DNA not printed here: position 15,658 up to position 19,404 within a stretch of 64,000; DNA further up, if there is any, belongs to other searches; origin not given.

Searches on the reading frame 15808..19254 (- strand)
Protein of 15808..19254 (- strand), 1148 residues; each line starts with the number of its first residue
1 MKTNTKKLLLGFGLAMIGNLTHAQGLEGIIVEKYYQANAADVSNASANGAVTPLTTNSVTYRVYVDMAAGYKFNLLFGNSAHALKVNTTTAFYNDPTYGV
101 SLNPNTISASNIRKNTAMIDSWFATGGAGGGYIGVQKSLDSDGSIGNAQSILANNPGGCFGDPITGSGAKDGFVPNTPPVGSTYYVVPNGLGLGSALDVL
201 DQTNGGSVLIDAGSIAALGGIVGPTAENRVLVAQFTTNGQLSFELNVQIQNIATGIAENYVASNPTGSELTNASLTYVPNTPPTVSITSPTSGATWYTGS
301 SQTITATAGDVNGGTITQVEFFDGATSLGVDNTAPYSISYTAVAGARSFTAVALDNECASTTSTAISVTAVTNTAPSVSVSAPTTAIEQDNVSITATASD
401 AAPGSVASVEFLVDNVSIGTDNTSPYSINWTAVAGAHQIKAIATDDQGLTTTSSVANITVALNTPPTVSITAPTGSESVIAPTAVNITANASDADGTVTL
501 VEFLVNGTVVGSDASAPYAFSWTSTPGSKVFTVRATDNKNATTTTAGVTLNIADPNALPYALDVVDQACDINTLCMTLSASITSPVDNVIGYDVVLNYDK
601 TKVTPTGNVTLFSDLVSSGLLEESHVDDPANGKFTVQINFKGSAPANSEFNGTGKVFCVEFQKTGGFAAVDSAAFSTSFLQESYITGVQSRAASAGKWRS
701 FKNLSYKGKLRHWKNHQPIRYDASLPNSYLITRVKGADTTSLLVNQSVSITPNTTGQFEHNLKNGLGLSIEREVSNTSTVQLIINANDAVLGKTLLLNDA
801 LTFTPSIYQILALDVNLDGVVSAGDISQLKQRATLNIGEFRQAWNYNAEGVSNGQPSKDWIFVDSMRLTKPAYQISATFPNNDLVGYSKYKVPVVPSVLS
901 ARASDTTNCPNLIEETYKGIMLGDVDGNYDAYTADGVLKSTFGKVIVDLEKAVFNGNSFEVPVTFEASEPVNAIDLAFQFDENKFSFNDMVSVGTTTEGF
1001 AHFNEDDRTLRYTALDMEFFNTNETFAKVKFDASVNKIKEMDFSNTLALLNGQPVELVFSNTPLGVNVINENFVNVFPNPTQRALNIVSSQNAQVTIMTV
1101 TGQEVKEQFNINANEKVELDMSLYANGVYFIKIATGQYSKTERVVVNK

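Call 4: search_protein_families(library=pfam, proteins=[window:15808-19254:-], max_evalue=0.01)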
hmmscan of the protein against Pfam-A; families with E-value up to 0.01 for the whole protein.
window:15808-19254:- (1148 aa): 3 families
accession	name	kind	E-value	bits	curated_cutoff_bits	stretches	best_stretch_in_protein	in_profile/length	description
PF17957.7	Big_7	-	3.2e-41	140.3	24.1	3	466-533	1-70/70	Bacterial Ig domain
PF18962.6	Por_Secre_tail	-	8.7e-14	52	27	1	1076-1146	1-75/75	Secretion system C-terminal sorting domain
PF00404.24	Dockerin_1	-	0.0014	19.3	22.9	1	784-832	10-55/57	Dockerin type I domain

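Call 5: search_protein_families(library=ncbifam, proteins=[window:15808-19254:-], max_evalue=0.01)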
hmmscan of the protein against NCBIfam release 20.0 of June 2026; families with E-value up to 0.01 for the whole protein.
window:15808-19254:- (1148 aa): 2 families
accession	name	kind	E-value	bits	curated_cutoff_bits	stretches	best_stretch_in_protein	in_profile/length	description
TIGR04183.1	Por_Secre_tail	domain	2.9e-12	46.4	23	1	1076-1147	1-72/72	T9SS type A sorting domain-containing protein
NF033708.1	T9SS_Cterm_ChiA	domain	0.00034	20.4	40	1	1094-1147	3-55/55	T9SS sorting signal type C domain-containing protein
